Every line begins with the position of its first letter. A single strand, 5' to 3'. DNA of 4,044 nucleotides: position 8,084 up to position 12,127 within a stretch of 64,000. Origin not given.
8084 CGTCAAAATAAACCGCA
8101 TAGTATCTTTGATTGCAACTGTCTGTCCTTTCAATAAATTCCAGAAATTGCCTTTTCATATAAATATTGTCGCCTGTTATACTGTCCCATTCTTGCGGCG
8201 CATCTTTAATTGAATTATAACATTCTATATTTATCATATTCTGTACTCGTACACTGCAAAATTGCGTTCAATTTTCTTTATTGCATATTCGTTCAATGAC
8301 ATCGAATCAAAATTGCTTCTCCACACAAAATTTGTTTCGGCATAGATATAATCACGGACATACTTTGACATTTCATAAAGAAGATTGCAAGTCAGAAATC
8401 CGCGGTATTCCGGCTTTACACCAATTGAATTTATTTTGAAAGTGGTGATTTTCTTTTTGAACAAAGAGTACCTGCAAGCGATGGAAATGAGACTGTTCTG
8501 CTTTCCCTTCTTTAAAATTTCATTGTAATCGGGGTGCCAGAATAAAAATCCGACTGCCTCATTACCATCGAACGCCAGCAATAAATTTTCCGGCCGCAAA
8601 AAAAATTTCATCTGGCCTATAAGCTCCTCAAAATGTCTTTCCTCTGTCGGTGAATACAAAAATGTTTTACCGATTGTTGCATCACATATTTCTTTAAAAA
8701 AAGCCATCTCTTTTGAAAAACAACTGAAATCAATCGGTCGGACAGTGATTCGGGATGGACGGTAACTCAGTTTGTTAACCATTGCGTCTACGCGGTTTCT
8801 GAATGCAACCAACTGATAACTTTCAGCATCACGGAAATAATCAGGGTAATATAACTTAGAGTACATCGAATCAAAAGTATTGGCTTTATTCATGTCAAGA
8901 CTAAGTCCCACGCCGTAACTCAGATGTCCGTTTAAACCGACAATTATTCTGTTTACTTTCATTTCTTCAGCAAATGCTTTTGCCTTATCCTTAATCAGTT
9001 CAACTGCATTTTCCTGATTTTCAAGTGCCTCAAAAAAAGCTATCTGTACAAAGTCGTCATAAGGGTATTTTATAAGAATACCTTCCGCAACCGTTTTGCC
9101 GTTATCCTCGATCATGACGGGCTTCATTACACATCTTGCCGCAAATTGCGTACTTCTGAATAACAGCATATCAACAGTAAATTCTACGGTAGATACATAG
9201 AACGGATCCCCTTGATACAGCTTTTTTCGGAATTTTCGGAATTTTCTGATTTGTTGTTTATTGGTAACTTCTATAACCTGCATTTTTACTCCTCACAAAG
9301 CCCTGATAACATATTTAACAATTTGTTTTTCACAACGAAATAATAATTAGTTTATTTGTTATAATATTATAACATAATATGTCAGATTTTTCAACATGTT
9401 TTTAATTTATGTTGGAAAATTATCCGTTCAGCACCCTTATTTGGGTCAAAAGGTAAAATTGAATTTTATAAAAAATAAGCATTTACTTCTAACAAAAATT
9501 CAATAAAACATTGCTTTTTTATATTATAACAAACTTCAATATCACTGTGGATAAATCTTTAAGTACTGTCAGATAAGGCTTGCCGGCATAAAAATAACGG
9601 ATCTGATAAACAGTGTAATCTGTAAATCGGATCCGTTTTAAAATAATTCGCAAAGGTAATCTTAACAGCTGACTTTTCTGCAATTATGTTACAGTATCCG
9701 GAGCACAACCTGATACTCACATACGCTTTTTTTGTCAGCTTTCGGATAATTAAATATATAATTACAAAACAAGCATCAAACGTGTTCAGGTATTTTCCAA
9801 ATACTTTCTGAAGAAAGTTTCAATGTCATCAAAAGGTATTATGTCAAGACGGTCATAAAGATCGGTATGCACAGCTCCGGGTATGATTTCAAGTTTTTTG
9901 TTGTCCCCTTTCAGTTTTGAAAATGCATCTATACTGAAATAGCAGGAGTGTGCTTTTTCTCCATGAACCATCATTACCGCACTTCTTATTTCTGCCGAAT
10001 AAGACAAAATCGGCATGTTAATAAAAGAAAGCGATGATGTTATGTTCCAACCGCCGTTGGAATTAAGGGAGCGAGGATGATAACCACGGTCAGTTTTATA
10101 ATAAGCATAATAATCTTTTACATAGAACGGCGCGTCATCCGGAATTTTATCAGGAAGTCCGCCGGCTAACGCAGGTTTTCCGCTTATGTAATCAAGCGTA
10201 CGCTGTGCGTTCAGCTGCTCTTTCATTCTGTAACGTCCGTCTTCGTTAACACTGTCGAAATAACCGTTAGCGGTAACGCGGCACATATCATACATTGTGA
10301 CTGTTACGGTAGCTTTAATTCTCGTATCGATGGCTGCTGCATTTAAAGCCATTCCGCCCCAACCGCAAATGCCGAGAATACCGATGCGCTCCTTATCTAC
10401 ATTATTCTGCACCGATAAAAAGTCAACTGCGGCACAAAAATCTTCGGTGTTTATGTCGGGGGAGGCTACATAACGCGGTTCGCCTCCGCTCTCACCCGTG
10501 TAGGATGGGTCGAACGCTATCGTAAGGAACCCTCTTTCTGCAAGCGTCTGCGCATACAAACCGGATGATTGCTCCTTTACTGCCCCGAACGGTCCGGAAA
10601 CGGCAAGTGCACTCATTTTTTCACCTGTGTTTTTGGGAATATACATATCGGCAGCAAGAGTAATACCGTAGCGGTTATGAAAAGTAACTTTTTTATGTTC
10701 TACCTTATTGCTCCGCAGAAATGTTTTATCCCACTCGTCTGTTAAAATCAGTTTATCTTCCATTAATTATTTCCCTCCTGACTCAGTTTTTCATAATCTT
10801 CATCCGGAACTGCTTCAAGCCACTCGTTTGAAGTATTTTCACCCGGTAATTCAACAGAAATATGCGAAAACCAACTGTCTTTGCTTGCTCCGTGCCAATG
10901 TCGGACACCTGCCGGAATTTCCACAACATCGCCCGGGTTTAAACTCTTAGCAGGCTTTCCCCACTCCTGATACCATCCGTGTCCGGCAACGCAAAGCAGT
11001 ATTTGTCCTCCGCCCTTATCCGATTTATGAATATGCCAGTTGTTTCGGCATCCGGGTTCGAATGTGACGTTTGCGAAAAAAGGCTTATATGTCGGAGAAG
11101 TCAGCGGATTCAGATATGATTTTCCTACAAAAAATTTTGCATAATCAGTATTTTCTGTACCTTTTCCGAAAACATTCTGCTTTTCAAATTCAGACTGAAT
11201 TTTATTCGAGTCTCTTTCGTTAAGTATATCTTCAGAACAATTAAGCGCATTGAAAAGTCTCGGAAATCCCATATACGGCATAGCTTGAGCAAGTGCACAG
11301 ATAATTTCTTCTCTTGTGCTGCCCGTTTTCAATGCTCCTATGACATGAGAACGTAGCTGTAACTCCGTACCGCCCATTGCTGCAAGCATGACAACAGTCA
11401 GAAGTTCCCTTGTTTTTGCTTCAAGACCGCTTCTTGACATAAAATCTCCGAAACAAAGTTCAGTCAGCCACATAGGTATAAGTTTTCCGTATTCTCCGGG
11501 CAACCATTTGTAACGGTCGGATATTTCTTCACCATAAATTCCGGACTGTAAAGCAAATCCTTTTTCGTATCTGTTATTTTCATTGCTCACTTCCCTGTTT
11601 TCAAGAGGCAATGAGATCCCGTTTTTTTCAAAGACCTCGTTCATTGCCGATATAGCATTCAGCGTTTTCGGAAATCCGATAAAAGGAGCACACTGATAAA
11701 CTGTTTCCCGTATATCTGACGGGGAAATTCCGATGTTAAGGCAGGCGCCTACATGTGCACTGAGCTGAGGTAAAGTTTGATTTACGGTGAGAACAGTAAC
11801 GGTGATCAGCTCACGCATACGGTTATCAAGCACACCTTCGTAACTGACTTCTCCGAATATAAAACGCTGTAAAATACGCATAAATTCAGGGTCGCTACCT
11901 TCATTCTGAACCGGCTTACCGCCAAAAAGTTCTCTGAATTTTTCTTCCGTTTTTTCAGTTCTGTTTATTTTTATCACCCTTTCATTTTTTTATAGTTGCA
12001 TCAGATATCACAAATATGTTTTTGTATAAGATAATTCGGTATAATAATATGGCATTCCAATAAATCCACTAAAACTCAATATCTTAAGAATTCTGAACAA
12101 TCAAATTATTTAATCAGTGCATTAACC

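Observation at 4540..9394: AT-rich four-gene cassette: two B12-binding radical SAM enzymes plus two GNAT-fold transferases, with no pathway context I can name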

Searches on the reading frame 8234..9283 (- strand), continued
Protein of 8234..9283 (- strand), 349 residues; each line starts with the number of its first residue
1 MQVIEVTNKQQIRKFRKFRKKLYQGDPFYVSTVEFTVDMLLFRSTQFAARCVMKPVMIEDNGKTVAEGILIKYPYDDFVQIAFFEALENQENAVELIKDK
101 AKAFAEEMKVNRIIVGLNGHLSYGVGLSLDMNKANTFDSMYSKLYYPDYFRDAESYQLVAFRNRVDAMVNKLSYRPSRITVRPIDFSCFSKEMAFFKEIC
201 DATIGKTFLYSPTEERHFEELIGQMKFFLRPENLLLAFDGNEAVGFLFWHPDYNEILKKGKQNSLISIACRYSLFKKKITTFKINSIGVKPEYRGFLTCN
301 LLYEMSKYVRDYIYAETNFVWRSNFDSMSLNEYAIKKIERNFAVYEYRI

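Call 108: search_protein_families(library=pfam, proteins=[P0497, P0517, P0479, P0531, P0528, P0526, P0520, P0512, P0504, P0494], max_evalue=0.01)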
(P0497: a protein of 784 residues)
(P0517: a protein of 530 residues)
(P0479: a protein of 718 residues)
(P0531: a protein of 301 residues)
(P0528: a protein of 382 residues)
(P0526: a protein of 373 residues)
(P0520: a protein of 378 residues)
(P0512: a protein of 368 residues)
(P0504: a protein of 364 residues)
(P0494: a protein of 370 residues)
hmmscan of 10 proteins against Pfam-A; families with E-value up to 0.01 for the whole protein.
P0497 (784 aa): 4 families
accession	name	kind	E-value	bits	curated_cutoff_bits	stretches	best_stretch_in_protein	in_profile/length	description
PF00583.31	Acetyltransf_1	-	2.1e-15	57.4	20.7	2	252-356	31-111/116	Acetyltransferase (GNAT) family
PF13508.13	Acetyltransf_7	-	2e-08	35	27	0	658-740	4-57/84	Acetyltransferase (GNAT) domain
PF13673.13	Acetyltransf_10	-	0.00036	20.9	23.6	0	290-335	44-83/128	Acetyltransferase (GNAT) domain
PF14542.12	Acetyltransf_CG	-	0.0033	17.9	30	0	714-740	28-54/80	GCN5-related N-acetyl-transferase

P0517 (530 aa): 12 families
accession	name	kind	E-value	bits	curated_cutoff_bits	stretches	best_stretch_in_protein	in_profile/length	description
PF13187.11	Fer4_9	-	3.2e-08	33.9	27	2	111-139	1-29/52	4Fe-4S dicluster domain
PF00037.32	Fer4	-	4.7e-08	33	21.1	2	79-100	2-23/24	4Fe-4S binding domain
PF00583.31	Acetyltransf_1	-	2.3e-07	31.5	20.7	1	387-512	13-111/116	Acetyltransferase (GNAT) family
PF13237.11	Fer4_10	-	1.5e-06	28.5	25.5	1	80-123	4-53/53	4Fe-4S dicluster domain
PF12837.12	Fer4_6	-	1.6e-06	28.2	25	1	78-96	2-20/24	4Fe-4S binding domain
PF12797.12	Fer4_2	-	4.1e-06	26.8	24.5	1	78-96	3-21/22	4Fe-4S binding domain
PF13480.13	Acetyltransf_6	-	4.3e-05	24.1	22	1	165-275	28-136/143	Acetyltransferase (GNAT) domain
PF12838.12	Fer4_7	-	4.4e-05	24.3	27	1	84-126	1-52/52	4Fe-4S dicluster domain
PF12800.12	Fer4_4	-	0.00015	22.2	24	1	83-96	2-15/17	4Fe-4S binding domain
PF14697.11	Fer4_21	-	0.00025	21.6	35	1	80-125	3-54/59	4Fe-4S dicluster domain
PF13484.11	Fer4_16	-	0.0019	19.4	30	0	84-113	1-30/66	4Fe-4S double cluster binding domain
PF12798.12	Fer4_3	-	0.0035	18.5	27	0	112-126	1-15/15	4Fe-4S binding domain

P0479 (718 aa): 2 families
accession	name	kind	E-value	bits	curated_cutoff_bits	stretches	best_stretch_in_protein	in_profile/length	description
PF00583.31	Acetyltransf_1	-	8.9e-07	29.6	20.7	1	219-336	18-110/116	Acetyltransferase (GNAT) family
PF13508.13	Acetyltransf_7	-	0.00075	20.3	27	1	236-313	2-56/84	Acetyltransferase (GNAT) domain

P0531 (301 aa): 1 family
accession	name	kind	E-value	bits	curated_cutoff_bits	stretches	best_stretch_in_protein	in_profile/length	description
PF00583.31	Acetyltransf_1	-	0.0001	23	20.7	1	172-287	27-115/116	Acetyltransferase (GNAT) family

P0528 (382 aa): 1 family
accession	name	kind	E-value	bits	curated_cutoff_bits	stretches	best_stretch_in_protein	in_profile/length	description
PF00583.31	Acetyltransf_1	-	0.0066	17.2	20.7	0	221-364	3-115/116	Acetyltransferase (GNAT) family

P0526 (373 aa): 1 family
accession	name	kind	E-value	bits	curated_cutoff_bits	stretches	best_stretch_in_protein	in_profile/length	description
PF00583.31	Acetyltransf_1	-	3.5e-07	30.9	20.7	1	217-336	4-93/116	Acetyltransferase (GNAT) family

P0520 (378 aa): 4 families
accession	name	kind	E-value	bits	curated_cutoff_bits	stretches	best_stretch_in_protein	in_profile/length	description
PF00583.31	Acetyltransf_1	-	1.4e-10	41.9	20.7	1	220-359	8-115/116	Acetyltransferase (GNAT) family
PF13673.13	Acetyltransf_10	-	0.00015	22.2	23.6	0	51-80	27-55/128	Acetyltransferase (GNAT) domain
PF13508.13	Acetyltransf_7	-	0.00017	22.3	27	1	252-335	3-58/84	Acetyltransferase (GNAT) domain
PF04339.18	FemAB_like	-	0.0067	16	27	0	187-269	187-267/369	Peptidogalycan biosysnthesis/recognition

P0512 (368 aa): 1 family
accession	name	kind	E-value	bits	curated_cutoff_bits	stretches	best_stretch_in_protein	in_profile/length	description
PF00583.31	Acetyltransf_1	-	0.0002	22.1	20.7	1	231-349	17-110/116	Acetyltransferase (GNAT) family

P0504 (364 aa): 0 families

P0494 (370 aa): 1 family
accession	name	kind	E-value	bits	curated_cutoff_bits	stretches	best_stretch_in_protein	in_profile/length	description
PF00583.31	Acetyltransf_1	-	0.0022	18.7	20.7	1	215-300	8-73/116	Acetyltransferase (GNAT) family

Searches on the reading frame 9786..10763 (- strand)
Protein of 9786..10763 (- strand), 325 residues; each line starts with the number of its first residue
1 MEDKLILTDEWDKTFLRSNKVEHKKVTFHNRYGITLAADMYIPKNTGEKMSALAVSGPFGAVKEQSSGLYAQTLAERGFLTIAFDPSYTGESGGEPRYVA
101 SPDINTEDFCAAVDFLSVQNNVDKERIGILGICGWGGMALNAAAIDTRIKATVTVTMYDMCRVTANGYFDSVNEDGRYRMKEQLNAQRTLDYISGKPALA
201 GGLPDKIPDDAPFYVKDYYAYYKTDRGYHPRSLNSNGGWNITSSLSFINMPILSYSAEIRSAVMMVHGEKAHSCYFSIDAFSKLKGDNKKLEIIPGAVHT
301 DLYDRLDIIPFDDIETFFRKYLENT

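Call 7: search_protein_families(library=pfam, proteins=[window:9786-10763:-], max_evalue=0.001)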
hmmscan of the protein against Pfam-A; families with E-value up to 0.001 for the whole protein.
window:9786-10763:- (325 aa): 8 families
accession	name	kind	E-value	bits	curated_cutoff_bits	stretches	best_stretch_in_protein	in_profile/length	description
PF02129.25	Peptidase_S15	-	1.8e-10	41.4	23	1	33-190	2-167/262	X-Pro dipeptidyl-peptidase (S15 family)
PF12740.14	PETase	-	1.9e-09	37.8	28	1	37-160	41-160/263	PET hydrolase-like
PF05448.18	AXE1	-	4.8e-06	26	21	1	108-157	159-208/321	Acetyl xylan esterase (AXE1)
PF00561.26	Abhydrolase_1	-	1.6e-05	25.1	25.8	1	71-157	20-102/245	alpha/beta hydrolase fold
PF00326.27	Peptidase_S9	-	2.4e-05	24.4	22.6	1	70-145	6-83/213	Prolyl oligopeptidase family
PF01738.24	DLH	-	4.9e-05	23.5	21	1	106-154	78-126/217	Dienelactone hydrolase family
PF12146.15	Hydrolase_4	-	0.0001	22.1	27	0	71-143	24-94/239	Serine aminopeptidase, S33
PF08840.17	BAAT_C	-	0.00072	20.1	20.9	0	108-162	5-59/210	BAAT / Acyl-CoA thioester hydrolase C terminal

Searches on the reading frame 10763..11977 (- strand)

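Call 7: search_protein_families(library=pfam, proteins=[window:10763-11977:-], max_evalue=0.001)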
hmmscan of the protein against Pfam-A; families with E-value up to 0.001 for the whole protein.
window:10763-11977:- (404 aa): 2 families
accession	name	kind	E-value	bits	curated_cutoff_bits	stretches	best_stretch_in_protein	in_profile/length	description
PF02627.25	CMD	-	4.6e-36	123.1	23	2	30-113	1-83/84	Carboxymuconolactone decarboxylase family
PF07883.17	Cupin_2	-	3.2e-06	27.2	27.2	1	304-366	3-60/70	Cupin domain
